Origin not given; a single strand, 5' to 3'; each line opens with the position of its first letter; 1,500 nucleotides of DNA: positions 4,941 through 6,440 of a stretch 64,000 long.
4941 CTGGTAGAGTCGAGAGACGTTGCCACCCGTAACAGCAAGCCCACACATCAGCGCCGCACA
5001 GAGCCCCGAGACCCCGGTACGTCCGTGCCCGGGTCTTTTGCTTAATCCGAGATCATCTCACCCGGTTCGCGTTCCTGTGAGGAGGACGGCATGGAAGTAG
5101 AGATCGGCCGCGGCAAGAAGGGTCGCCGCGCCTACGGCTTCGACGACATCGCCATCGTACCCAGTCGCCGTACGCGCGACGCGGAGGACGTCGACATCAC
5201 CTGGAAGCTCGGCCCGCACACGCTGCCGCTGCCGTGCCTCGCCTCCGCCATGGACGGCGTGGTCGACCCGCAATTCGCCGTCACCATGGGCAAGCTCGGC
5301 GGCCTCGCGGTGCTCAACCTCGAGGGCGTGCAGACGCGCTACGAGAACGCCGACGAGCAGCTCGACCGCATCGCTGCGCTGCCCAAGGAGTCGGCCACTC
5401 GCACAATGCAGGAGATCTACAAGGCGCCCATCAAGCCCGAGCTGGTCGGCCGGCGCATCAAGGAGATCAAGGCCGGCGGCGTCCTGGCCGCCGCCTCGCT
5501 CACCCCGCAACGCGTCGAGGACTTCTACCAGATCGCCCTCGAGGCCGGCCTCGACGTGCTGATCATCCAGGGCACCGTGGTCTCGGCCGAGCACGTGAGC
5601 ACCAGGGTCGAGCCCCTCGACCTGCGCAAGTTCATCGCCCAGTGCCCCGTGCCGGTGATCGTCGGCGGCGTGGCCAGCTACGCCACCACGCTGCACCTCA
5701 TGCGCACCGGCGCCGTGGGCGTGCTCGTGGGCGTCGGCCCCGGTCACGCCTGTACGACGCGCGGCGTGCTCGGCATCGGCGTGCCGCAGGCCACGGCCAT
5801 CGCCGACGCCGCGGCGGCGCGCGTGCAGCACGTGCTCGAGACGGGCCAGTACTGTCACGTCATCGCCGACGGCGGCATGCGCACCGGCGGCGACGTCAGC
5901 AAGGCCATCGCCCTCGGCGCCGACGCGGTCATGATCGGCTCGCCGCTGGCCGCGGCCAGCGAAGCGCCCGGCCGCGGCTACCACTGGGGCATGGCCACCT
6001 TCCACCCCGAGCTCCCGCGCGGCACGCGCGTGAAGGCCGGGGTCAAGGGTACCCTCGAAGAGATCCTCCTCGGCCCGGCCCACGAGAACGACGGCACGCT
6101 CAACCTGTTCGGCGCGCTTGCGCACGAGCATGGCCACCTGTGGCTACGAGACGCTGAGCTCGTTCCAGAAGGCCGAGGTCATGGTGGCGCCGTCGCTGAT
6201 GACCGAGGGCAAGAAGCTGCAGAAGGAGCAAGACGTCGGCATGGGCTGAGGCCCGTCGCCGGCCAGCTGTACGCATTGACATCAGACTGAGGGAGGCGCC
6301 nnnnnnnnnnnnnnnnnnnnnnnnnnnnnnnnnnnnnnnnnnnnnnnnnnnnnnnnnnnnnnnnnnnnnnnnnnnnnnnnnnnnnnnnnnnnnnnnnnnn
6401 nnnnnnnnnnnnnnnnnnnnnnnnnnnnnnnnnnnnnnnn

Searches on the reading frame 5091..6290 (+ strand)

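Call 45: search_protein_families(library=ncbifam, proteins=[window:5091-6290:+], max_evalue=0.00001)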
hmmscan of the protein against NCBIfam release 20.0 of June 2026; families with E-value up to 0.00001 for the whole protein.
window:5091-6290:+ (399 aa): 15 families
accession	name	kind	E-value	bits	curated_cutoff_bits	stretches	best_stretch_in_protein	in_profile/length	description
TIGR01304.1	IMP_DH_rel_2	equivalog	4.3e-150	500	342.1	1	3-346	1-346/365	GuaB3 family IMP dehydrogenase-related protein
TIGR01302.1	IMP_dehydrog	equivalog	1.4e-42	146.2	481.5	2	107-297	194-370/450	IMP dehydrogenase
NF005311.0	PRK06843.1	equivalog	7.5e-32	110.7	779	1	12-295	7-297/404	inosine 5-monophosphate dehydrogenase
NF052358.1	GMPRedGuaB1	equivalog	2.1e-26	93.2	675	1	149-295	235-371/479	GMP reductase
NF005869.0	PRK07807.1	equivalog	1.9e-25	89.9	549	1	147-295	233-371/479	GuaB1 family IMP dehydrogenase-related protein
TIGR01303.1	IMP_DH_rel_1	equivalog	4.7e-23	81.8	562.75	1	147-294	231-368/475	GuaB1 family IMP dehydrogenase-related protein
NF005493.0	PRK07107.1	equivalog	5.8e-22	77.9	585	1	146-295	247-393/502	IMP dehydrogenase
NF003966.0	PRK05458.1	equivalog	3.3e-20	72.6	344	1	188-297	143-245/327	GMP reductase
TIGR01306.1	GMP_reduct_2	equivalog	1.7e-18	67.2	465.65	1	184-296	134-240/321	GMP reductase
NF003470.0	PRK05096.1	equivalog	1.2e-16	60.8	397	1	182-295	146-254/347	GMP reductase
TIGR01305.1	GMP_reduct_1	equivalog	2.6e-16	59.6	492.15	1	190-295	154-253/343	GMP reductase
TIGR03966.1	actino_HemFlav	equivalog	8.4e-08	31.3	470.85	1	251-286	299-334/385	pre-mycofactocin synthase MftD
TIGR02151.1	IPP_isom_2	equivalog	4.8e-07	29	281.3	0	249-289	254-294/338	type 2 isopentenyl-diphosphate Delta-isomerase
NF008398.0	PRK11197.1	subfamily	5.1e-07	28.8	376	1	187-294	246-340/381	L-lactate dehydrogenase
NF033901.1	L_lactate_LldD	exception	8.1e-06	25.1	550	0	188-292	247-338/377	FMN-dependent L-lactate dehydrogenase LldD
